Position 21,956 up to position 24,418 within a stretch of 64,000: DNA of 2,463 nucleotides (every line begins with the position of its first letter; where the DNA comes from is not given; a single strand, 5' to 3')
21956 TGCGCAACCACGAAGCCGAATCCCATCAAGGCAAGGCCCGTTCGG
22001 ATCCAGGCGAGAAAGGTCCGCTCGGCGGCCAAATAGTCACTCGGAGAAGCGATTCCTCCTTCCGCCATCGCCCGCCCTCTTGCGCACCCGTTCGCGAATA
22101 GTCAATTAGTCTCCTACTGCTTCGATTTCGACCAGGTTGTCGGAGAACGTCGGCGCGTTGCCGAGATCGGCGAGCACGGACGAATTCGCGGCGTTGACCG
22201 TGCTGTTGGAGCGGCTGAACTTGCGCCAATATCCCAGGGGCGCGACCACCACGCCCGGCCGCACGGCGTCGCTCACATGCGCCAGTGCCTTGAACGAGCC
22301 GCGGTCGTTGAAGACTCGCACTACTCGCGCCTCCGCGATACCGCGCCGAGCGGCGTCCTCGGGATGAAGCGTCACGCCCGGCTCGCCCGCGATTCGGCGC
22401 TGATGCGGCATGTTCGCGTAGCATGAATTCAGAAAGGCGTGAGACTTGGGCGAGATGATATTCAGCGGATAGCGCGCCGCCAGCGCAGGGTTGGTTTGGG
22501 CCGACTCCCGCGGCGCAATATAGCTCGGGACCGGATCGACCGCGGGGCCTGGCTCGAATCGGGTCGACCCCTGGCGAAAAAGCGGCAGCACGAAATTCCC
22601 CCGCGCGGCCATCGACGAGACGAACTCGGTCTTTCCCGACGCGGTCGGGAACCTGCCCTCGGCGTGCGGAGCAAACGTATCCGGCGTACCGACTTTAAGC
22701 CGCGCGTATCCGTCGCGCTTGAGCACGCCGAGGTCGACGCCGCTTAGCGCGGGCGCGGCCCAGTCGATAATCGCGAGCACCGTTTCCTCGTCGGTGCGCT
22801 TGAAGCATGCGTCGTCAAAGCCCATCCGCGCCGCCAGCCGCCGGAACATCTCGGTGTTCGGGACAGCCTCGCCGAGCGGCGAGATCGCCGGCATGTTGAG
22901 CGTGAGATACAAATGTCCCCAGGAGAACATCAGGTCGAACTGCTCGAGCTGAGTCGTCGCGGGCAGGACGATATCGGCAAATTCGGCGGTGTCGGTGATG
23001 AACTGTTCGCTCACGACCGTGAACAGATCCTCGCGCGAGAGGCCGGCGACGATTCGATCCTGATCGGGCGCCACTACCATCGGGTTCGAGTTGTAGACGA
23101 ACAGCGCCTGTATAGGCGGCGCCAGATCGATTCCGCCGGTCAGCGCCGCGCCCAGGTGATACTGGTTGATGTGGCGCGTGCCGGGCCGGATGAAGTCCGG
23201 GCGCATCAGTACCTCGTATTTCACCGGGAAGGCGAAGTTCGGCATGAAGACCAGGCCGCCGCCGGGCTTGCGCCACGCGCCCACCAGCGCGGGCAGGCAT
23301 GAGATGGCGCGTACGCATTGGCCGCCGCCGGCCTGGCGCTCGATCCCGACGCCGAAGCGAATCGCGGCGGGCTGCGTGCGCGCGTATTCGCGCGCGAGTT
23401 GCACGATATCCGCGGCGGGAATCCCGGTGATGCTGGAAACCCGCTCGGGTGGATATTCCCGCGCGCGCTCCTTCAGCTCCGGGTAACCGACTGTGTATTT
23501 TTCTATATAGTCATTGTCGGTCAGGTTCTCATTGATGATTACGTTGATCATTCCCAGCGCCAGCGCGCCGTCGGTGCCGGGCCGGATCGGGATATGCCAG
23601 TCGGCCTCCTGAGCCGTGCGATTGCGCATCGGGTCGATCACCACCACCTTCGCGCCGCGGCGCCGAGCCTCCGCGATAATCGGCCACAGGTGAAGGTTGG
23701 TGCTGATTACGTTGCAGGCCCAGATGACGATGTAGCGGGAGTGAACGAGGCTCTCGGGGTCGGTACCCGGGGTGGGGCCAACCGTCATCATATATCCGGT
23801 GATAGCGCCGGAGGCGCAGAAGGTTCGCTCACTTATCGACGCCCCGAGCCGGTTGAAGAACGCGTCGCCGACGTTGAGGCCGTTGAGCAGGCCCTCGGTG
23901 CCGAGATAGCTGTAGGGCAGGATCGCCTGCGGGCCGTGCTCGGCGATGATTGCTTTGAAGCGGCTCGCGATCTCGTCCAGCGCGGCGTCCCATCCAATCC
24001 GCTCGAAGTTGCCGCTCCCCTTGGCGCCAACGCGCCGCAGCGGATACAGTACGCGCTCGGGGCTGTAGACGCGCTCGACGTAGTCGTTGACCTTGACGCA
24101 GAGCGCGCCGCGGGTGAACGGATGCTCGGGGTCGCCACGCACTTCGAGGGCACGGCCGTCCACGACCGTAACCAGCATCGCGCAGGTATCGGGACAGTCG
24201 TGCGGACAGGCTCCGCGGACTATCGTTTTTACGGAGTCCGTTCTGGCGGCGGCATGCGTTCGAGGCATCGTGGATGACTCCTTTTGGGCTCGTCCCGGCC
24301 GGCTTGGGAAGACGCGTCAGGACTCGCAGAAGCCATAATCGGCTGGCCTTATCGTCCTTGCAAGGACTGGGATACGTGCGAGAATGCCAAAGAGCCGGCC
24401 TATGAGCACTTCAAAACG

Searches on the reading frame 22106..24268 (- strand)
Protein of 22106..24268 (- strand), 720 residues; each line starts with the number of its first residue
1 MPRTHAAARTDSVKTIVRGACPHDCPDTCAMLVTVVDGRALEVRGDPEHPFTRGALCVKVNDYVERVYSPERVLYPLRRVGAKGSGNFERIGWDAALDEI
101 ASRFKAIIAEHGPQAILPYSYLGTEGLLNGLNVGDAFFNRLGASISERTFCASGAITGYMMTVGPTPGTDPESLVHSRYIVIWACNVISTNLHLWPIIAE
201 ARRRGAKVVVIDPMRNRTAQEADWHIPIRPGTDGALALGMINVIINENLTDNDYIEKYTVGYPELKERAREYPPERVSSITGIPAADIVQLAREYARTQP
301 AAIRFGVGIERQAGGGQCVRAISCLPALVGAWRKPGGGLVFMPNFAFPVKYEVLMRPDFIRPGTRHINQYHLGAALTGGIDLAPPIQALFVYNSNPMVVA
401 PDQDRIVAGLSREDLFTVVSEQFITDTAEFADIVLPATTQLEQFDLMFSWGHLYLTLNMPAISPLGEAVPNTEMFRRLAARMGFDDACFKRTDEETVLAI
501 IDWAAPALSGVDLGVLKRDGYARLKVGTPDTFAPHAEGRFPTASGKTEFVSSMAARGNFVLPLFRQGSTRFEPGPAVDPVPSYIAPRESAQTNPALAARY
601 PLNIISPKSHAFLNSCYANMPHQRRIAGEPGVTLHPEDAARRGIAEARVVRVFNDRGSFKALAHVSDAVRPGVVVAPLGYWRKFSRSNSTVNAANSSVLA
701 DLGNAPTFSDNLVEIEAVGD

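Call 79: search_protein_families(library=pfam, proteins=[window:22106-24268:-], max_evalue=0.001)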
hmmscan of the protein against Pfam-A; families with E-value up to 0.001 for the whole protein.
window:22106-24268:- (720 aa): 3 families
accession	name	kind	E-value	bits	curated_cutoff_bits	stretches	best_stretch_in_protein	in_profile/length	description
PF00384.28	Molybdopterin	-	1.2e-43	149.9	24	1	72-480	1-352/353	Molybdopterin oxidoreductase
PF01568.27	Molydop_binding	-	1.1e-20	74.2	26.8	1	603-708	2-106/110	Molydopterin dinucleotide binding domain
PF04879.21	Molybdop_Fe4S4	-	1.2e-12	48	22.7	1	16-69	3-55/55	Molybdopterin oxidoreductase Fe4S4 domain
